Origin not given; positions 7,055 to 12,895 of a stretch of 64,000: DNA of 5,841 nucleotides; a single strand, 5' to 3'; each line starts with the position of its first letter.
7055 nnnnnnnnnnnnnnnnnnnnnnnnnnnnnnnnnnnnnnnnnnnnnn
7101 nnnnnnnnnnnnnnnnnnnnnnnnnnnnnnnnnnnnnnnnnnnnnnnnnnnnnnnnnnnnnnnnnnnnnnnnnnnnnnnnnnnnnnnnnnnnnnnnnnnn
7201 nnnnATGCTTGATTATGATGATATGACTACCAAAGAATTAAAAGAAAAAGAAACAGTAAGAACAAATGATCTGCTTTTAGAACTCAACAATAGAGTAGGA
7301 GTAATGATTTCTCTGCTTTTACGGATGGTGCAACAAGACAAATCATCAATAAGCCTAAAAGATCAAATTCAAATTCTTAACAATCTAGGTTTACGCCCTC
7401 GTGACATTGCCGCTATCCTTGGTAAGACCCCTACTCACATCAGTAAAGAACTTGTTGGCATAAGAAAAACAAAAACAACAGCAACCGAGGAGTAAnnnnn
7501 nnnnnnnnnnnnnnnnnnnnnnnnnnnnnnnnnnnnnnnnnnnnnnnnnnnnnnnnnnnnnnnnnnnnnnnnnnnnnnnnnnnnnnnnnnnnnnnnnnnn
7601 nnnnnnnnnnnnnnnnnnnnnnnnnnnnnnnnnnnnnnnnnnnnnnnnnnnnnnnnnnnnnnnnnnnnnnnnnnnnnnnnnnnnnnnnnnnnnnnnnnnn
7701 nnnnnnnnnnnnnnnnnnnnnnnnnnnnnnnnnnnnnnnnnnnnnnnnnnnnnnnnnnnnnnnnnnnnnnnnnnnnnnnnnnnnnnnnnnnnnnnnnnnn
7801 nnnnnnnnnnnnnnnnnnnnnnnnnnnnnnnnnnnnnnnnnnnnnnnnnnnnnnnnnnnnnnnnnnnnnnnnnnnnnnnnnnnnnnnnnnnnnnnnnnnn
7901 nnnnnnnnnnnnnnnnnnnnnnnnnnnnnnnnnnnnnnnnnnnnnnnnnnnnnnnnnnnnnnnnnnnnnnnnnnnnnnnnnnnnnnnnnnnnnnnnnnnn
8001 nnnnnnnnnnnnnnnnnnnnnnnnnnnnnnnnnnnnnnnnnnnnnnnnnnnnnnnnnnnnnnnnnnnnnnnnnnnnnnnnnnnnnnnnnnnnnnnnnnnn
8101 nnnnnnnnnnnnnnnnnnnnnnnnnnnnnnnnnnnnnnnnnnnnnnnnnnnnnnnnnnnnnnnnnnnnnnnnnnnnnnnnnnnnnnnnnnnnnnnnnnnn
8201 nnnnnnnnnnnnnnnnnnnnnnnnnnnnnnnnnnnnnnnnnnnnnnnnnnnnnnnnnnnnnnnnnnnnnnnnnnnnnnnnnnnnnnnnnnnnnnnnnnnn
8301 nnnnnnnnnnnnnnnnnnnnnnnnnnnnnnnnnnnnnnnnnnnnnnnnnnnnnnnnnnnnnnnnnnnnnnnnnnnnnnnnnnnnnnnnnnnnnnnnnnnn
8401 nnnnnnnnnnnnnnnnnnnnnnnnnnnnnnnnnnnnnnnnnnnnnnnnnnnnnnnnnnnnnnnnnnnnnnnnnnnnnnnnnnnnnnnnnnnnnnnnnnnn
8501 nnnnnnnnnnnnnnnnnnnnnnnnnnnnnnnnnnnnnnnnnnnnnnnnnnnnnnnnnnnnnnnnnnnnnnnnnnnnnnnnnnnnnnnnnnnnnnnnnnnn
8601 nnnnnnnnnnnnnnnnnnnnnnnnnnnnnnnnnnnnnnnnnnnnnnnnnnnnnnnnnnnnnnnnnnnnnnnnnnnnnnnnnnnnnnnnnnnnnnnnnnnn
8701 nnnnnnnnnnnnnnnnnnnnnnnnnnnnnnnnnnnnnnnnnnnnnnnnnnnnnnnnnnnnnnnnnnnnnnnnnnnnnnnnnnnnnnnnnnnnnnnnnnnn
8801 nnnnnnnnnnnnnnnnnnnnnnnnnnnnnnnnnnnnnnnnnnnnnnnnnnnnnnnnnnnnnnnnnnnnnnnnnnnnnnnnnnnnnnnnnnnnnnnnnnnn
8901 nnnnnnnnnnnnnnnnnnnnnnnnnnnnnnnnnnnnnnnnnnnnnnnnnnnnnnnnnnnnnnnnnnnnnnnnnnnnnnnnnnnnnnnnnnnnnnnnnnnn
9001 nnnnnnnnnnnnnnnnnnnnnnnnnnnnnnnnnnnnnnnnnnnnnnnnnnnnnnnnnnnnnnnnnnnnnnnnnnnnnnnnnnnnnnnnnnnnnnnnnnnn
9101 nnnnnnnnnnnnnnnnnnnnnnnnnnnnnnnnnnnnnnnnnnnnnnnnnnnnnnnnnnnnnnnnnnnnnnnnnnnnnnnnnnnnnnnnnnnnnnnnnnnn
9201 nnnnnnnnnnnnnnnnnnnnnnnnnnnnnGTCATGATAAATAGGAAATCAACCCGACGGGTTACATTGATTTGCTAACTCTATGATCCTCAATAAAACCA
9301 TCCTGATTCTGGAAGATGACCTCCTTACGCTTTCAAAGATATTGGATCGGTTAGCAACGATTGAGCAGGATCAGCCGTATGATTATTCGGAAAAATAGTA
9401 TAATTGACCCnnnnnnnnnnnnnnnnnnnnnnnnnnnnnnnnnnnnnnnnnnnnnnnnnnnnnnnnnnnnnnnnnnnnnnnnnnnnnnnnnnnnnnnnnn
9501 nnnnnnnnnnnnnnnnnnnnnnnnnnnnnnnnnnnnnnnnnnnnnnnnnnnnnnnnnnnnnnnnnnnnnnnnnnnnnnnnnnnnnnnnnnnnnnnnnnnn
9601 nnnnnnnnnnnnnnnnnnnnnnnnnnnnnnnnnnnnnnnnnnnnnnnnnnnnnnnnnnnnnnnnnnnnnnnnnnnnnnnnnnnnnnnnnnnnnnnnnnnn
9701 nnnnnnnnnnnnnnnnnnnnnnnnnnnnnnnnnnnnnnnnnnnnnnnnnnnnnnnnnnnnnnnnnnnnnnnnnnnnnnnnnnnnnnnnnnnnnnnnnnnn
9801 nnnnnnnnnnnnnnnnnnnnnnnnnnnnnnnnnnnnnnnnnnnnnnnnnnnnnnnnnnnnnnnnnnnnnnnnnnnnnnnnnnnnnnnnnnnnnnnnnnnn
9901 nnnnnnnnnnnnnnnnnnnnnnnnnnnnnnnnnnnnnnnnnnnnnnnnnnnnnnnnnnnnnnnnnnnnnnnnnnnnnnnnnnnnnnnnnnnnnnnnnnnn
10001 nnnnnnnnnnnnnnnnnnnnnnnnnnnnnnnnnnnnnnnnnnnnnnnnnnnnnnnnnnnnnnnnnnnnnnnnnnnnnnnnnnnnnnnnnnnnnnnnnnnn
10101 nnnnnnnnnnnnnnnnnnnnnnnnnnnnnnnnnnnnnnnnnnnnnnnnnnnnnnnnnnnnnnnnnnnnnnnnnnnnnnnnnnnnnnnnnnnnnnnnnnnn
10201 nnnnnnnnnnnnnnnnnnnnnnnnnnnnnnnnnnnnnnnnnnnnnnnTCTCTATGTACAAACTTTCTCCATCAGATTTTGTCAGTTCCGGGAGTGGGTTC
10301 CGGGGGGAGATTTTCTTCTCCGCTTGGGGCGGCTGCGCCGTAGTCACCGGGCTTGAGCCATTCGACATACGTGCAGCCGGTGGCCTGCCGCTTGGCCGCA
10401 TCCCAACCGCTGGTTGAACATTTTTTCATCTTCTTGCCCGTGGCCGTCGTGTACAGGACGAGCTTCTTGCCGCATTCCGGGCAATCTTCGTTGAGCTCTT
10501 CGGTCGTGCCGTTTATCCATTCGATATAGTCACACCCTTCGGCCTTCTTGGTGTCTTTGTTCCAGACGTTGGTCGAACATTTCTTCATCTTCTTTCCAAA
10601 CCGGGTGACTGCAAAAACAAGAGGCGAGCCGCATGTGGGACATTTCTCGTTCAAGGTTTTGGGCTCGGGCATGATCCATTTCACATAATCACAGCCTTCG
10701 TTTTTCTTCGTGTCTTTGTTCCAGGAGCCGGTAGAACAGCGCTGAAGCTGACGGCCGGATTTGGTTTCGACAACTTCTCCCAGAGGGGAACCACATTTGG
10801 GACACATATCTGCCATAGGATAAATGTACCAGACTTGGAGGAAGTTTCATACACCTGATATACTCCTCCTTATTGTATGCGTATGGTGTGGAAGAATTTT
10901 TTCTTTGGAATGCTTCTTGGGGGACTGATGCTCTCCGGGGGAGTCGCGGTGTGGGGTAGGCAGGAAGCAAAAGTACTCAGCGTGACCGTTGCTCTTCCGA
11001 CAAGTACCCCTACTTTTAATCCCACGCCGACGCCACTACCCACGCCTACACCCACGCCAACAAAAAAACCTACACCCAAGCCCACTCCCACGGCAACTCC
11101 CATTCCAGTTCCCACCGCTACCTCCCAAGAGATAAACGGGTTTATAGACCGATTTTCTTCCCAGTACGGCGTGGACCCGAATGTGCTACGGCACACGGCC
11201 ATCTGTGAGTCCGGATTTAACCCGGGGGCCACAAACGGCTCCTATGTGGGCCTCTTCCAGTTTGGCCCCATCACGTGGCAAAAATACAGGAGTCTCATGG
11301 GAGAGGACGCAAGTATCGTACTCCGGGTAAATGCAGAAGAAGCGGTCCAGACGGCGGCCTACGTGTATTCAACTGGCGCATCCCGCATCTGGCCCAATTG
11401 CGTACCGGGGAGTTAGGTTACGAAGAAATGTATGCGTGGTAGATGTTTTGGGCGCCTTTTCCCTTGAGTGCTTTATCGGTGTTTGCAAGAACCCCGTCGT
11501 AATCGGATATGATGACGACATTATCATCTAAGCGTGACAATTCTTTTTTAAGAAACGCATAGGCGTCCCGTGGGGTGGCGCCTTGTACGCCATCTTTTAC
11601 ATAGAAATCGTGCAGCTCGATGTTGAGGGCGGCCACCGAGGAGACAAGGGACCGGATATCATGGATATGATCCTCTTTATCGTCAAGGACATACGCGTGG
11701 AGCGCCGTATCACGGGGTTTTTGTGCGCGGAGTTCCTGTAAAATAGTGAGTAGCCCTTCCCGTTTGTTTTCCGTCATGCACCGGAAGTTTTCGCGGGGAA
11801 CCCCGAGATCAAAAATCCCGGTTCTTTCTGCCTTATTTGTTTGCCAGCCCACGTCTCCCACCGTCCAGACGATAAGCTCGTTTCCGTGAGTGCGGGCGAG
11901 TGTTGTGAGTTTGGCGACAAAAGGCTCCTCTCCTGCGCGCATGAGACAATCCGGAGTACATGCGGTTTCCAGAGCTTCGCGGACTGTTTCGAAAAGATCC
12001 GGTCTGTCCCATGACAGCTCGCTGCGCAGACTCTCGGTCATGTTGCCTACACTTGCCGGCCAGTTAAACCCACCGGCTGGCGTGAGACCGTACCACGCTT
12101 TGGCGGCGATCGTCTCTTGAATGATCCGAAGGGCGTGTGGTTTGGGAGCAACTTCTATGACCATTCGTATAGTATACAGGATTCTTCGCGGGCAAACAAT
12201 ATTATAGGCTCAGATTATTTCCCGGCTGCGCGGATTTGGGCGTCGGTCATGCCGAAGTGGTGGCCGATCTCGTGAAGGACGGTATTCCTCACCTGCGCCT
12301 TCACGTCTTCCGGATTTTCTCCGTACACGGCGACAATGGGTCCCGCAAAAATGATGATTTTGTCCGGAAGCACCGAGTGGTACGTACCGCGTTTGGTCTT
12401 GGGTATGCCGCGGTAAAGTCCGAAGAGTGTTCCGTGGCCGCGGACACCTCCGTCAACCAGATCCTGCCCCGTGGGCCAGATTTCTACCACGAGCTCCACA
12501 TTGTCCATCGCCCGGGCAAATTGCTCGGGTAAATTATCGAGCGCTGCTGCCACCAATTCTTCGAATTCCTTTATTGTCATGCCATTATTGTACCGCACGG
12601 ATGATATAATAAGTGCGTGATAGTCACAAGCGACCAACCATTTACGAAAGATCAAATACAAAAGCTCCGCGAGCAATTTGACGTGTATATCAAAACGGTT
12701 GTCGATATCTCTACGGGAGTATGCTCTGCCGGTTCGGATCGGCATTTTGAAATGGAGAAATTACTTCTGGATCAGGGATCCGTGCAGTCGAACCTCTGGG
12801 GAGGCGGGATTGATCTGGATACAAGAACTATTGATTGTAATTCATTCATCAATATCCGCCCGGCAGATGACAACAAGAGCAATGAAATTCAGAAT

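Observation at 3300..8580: Compositionally distinct (AT-rich) island, about 5.3 kb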

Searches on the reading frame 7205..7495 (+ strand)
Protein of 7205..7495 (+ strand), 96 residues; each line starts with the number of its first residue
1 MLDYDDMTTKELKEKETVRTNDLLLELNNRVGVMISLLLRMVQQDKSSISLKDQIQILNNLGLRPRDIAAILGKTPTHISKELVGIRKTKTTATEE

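Call 5: search_protein_families(library=pfam, proteins=[window:7205-7495:+], max_evalue=0.01)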
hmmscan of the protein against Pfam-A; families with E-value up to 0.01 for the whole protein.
window:7205-7495:+ (96 aa): 0 families

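Call 6: search_protein_families(library=padloc, proteins=[window:7205-7495:+], max_evalue=0.01)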
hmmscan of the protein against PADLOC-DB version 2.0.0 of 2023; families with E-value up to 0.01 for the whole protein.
window:7205-7495:+ (96 aa): 3 families
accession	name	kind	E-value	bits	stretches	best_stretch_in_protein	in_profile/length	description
PDLC04758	PDC-M64B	-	0.00014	20.3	1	53-88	33-69/123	-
PDLC04762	PDC-M64C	-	0.002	16.2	1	48-86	25-64/97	-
PDLC04760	PDC-M64C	-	0.0032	15.8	1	49-85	25-62/93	-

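Call 108: search_protein_representatives(protein=window:7205-7495:+)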
Query: 96 residues. Proteins with E-value up to 0.001 (for the whole library): 130; up to 1e-10: 13; up to 1e-30: 0. The best 130 are listed.
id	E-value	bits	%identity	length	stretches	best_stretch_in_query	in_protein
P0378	3.1e-20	88.0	65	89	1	18-92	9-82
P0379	6.3e-17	77.5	55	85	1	23-91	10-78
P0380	1.4e-15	73.2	56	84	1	19-90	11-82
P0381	1.6e-14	69.8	50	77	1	21-90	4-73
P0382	2.4e-13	66.1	51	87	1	22-89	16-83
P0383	1.7e-12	63.4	47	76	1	21-90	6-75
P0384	2.4e-12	62.9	49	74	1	24-91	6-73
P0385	3.4e-12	62.4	41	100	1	8-89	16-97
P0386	3.9e-12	62.2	48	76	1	21-89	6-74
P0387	1.9e-11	60.0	39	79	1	16-90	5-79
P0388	2.4e-11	59.7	52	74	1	26-90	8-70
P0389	3.9e-11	59.0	52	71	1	26-87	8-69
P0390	5.7e-11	58.5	41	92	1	26-91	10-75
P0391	1.5e-10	57.2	42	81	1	21-93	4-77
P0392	2.3e-10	56.6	43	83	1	24-93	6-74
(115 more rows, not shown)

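Call 109: find_encoding_contigs(protein=P0378, flank=6000, max_places=4)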
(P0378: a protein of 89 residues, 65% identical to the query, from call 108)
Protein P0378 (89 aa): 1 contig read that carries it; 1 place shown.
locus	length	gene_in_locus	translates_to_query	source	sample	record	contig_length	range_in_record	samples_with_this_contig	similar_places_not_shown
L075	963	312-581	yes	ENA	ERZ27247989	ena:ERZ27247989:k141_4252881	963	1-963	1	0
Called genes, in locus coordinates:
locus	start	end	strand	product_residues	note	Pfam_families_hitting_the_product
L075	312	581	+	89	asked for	-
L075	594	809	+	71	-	-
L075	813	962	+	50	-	?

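Call 110: find_encoding_contigs(protein=P0379, flank=8000, max_places=4)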
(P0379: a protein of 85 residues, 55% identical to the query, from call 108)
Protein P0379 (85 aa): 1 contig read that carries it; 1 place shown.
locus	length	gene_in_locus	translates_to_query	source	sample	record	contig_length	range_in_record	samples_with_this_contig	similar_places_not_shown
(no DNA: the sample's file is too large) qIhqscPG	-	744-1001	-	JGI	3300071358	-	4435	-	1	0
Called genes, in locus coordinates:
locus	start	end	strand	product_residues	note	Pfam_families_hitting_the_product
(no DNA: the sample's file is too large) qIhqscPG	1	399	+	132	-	?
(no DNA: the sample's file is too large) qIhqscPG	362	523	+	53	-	-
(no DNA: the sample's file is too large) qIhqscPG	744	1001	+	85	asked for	-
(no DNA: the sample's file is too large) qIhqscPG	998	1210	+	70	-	PF08281:Sigma70_r4_2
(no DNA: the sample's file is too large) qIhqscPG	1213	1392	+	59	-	-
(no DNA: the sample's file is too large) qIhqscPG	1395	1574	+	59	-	-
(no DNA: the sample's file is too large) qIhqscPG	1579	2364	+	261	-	PF09509:Hypoth_Ymh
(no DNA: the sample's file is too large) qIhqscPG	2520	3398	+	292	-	-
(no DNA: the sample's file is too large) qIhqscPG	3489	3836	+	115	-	-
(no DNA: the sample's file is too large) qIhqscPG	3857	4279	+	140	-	PF08818:DUF1801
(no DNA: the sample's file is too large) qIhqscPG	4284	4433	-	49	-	?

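Call 111: find_encoding_contigs(protein=P0380, flank=8000, max_places=4)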
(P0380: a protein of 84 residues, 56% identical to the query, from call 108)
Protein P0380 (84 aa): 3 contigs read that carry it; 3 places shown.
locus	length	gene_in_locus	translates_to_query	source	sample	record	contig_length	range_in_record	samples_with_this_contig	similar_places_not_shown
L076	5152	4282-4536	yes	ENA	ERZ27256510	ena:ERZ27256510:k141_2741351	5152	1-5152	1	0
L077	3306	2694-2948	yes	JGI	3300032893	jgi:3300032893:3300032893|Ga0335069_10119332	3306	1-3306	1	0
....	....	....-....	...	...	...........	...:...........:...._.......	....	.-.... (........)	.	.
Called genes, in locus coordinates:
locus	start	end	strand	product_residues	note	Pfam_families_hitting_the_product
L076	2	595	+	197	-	?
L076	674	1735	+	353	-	PF13581:HATPase_c_2 (weak), PF14213:DUF4325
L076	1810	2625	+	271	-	-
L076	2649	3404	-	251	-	-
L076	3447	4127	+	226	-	PF00881:Nitroreductase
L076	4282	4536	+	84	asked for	-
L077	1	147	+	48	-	?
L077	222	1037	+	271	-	-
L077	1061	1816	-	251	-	-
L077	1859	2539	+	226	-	PF00881:Nitroreductase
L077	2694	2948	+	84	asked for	-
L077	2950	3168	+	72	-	-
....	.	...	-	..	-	?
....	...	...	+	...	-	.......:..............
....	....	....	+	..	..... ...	-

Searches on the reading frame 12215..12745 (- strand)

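Call 9: search_protein_families(library=pfam, proteins=[window:12215-12745:-], max_evalue=0.001)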
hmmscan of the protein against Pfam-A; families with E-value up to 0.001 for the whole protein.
window:12215-12745:- (176 aa): 1 family
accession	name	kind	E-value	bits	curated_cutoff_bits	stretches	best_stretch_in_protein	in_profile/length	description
PF06262.17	Zincin_1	-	2.3e-24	85.6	22.4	1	80-174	1-95/97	Zincin-like metallopeptidase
